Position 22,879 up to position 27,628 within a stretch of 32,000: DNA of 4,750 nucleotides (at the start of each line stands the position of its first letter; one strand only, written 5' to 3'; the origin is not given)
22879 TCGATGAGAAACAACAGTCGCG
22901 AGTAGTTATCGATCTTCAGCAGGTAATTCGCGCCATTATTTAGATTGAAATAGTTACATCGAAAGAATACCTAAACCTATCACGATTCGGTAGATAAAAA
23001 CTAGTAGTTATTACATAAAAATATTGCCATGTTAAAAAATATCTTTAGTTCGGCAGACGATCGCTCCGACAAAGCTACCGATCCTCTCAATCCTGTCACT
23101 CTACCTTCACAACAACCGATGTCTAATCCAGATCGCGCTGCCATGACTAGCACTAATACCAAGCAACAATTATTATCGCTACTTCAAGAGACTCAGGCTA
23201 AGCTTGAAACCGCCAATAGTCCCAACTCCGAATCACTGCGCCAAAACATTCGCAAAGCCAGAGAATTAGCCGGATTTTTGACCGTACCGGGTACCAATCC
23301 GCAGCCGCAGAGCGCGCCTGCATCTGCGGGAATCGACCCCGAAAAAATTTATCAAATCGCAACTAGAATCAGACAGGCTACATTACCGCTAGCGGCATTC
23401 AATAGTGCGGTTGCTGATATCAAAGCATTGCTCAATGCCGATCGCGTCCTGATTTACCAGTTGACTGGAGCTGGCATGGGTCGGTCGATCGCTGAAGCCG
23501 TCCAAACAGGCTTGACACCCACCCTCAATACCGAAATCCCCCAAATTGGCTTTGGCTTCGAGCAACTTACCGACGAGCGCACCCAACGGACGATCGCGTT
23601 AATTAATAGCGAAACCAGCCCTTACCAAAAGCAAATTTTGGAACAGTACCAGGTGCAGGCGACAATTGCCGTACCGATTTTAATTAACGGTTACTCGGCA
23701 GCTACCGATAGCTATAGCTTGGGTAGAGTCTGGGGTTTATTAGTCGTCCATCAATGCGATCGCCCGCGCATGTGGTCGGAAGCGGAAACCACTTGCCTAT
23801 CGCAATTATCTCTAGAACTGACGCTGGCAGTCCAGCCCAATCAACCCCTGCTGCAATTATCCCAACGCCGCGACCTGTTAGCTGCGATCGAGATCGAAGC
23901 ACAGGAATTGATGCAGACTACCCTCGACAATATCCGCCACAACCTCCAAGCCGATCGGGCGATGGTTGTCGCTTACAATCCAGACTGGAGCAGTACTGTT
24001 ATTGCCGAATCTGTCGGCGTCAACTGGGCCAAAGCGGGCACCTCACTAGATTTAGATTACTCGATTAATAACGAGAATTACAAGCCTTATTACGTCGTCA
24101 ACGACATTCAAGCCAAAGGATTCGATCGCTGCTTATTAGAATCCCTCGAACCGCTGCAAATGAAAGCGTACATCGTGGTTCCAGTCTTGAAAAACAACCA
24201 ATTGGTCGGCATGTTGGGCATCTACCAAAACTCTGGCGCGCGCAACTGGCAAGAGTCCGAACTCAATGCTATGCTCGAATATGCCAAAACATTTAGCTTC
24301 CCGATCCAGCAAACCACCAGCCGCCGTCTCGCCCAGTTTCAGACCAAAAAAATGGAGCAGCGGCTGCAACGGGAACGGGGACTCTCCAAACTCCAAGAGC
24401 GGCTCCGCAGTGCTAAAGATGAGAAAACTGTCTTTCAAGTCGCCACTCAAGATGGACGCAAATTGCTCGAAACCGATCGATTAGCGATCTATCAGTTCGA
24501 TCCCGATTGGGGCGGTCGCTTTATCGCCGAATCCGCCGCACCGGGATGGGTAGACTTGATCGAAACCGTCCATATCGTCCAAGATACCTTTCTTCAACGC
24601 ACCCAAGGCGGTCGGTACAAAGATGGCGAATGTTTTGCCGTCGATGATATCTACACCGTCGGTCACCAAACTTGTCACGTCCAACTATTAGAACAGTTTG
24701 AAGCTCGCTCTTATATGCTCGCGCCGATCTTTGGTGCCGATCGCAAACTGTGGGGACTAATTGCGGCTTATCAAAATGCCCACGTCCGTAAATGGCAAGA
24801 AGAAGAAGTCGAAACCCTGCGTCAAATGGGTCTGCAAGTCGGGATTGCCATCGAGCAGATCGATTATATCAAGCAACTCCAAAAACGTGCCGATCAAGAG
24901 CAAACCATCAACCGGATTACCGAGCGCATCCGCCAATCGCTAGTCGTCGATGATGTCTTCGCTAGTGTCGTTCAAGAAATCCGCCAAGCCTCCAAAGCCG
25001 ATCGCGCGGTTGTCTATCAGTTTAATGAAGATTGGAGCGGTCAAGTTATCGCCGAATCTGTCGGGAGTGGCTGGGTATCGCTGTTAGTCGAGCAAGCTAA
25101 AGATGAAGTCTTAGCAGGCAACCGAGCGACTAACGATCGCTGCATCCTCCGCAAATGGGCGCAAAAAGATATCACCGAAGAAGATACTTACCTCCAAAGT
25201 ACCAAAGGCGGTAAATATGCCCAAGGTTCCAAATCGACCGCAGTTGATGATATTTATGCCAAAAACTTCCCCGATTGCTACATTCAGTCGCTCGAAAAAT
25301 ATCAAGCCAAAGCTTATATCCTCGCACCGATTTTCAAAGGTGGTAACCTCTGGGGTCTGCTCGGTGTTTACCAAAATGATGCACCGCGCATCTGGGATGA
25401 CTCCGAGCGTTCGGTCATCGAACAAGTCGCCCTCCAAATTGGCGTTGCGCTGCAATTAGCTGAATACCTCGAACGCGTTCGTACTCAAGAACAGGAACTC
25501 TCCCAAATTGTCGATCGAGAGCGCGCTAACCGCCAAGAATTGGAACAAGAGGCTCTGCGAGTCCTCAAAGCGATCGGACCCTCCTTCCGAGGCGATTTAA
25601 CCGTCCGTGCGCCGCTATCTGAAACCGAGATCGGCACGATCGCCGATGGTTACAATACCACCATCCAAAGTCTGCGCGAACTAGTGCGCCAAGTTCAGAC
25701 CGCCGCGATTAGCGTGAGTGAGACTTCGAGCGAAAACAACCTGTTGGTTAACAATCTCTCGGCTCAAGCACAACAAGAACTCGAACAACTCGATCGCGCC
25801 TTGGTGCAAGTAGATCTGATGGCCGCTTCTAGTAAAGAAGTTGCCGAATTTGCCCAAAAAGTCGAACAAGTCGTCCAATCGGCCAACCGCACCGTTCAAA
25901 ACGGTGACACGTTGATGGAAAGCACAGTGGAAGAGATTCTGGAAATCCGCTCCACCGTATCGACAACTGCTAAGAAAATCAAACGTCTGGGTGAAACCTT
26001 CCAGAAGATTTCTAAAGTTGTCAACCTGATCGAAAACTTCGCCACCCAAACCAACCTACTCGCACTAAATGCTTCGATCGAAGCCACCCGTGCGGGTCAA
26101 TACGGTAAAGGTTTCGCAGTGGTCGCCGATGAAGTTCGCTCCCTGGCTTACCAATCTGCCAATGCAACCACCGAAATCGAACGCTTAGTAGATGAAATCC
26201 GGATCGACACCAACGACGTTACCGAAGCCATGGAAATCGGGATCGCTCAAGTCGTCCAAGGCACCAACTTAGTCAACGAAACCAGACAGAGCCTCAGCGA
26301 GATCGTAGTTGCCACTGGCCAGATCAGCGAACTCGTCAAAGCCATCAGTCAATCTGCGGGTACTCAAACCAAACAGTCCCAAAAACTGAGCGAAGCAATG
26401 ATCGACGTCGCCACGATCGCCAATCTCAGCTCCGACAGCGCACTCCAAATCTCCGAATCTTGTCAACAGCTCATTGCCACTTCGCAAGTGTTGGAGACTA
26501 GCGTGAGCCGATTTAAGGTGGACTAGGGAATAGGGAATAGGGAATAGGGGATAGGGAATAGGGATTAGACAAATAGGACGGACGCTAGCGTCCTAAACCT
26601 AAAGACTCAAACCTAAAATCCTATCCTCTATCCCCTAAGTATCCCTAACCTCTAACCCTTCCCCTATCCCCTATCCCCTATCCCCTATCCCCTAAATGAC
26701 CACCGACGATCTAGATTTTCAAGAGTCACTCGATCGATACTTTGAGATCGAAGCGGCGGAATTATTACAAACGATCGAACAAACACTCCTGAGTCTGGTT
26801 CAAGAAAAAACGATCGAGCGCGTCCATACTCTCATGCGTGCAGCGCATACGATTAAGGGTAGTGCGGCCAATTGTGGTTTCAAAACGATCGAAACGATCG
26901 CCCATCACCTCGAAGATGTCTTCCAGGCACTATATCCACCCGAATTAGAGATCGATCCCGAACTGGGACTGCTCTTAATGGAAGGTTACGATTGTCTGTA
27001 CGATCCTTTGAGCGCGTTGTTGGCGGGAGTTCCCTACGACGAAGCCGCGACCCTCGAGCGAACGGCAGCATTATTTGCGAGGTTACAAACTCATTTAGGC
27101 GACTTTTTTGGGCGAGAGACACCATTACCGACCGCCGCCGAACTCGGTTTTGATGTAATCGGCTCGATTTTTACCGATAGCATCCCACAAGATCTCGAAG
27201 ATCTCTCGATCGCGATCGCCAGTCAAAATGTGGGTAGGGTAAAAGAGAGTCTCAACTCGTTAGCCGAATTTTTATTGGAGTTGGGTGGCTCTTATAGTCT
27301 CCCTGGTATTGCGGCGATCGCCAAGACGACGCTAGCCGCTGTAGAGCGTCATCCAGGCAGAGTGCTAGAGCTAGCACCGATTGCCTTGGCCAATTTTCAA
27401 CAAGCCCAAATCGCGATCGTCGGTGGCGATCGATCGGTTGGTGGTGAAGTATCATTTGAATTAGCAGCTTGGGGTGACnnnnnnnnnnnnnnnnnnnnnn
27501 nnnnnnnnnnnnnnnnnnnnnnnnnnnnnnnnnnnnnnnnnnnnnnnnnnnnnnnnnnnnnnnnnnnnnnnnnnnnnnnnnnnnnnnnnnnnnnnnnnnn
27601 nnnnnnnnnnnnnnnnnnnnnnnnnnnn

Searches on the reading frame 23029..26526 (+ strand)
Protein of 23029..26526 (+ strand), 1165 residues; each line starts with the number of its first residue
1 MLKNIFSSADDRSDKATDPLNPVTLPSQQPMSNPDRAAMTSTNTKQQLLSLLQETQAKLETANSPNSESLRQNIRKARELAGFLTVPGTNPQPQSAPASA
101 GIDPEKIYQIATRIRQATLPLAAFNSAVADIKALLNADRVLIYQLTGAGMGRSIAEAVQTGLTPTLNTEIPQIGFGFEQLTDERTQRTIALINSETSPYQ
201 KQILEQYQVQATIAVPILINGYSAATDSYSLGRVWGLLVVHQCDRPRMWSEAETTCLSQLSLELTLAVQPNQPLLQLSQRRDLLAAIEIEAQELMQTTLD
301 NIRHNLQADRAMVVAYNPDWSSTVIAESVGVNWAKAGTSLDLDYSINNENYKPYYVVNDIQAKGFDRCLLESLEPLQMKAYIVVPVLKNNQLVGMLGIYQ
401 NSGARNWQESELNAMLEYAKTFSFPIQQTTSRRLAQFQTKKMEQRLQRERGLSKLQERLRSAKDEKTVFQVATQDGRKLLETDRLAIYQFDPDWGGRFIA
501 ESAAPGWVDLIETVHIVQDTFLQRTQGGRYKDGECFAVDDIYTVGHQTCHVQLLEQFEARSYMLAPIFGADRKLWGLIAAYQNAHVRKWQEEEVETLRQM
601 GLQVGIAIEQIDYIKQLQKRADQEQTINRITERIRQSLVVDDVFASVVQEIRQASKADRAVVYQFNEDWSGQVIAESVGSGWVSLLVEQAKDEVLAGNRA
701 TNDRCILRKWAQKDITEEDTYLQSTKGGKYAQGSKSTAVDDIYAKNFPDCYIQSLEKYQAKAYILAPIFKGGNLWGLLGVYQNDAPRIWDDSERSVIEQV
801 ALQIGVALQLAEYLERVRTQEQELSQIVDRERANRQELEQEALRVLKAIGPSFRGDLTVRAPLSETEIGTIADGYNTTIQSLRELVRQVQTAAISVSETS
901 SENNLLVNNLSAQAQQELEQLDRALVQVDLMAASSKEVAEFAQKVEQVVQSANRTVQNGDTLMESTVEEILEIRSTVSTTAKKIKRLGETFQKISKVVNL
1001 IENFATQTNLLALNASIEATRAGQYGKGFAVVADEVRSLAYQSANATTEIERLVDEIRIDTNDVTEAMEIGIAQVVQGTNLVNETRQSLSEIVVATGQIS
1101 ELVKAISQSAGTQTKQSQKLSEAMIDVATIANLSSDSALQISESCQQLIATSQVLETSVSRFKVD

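Call 6: search_protein_families(library=pfam, proteins=[window:23029-26526:+], max_evalue=0.01)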
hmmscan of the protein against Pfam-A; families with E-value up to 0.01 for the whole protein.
window:23029-26526:+ (1165 aa): 4 families
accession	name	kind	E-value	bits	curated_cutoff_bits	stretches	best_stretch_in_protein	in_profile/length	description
PF01590.32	GAF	-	5.4e-65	218.3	22.4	4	466-608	3-133/133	GAF domain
PF00015.26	MCPsignal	-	8.3e-41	140.1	34.6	1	948-1129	3-170/172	Methyl-accepting chemotaxis protein (MCP) signalling domain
PF13185.12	GAF_2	-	1.3e-19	71.2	28.6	2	735-809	65-136/136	GAF domain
PF13492.12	GAF_3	-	6.4e-14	52.9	27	0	291-419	2-120/129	GAF domain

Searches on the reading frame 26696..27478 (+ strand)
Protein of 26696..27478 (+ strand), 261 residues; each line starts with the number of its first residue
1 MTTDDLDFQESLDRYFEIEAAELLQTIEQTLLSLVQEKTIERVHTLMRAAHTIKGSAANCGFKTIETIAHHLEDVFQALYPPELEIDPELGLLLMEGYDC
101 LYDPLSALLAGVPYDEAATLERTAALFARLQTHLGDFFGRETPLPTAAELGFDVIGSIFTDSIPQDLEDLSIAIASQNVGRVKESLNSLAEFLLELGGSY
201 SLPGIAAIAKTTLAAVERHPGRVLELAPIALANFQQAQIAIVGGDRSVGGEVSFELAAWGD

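Call 35: search_protein_representatives(protein=window:26696-27478:+)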
Query: 261 residues. Proteins with E-value up to 0.001 (for the whole library): 6659; up to 1e-10: 896; up to 1e-30: 290. The best 150 are listed.
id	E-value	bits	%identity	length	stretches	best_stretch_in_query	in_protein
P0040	4.1e-158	540.6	35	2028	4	14-260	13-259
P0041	2.4e-151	518.5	40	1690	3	4-258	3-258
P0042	3.5e-133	459.0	35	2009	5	6-256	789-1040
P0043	1.2e-132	457.2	84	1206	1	3-259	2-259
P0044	2.6e-132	456.1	33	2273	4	7-259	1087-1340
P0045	3.1e-123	426.4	45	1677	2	11-254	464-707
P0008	1.6e-122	424.0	83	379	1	3-236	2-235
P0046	4.0e-120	416.2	30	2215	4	12-258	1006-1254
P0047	1.9e-95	335.4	60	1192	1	5-260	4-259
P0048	2.3e-95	335.1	63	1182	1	5-256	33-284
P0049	2.6e-95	335.0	61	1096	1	7-260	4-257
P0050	5.2e-94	330.7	62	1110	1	6-260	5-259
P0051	2.3e-85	302.4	60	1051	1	13-259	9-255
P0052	4.6e-85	301.4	57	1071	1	4-256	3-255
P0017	4.3e-83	294.9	57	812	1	8-256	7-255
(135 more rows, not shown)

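Call 57: search_solved_structures(query=window:26696-27478:+, max_evalue=1)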
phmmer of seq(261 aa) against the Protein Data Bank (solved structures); distinct sequences matched with E-value up to 1: 10.
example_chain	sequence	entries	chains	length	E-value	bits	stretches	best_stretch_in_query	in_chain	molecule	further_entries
6ff6_A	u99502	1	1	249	7.3e-16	61.7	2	16-100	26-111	BRIC1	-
1i5n_A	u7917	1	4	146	1.9e-10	43.9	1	8-120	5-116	CHEMOTAXIS PROTEIN CHEA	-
2lp4_A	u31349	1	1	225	5.1e-10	42.5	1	8-121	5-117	Chemotaxis protein CheA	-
8c5v_C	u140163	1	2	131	1.4e-09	41.1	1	8-112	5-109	Chemotaxis protein CheA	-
6s1k_A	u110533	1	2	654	3e-08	36.7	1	9-113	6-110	Chemotaxis protein CheA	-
1tqg_A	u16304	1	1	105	2.3e-07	33.8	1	16-101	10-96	Chemotaxis protein cheA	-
2ld6_A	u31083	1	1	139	2.9e-07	33.5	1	16-102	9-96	Chemotaxis protein CheA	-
3kyi_A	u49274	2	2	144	1e-05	28.4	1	4-106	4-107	Putative histidine protein kinase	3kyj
3myf_A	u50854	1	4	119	0.4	13.4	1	26-94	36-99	Sensor protein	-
2lch_A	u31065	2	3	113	0.74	12.5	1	19-90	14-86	Protein OR38 | computationally designed four-helix bundle protein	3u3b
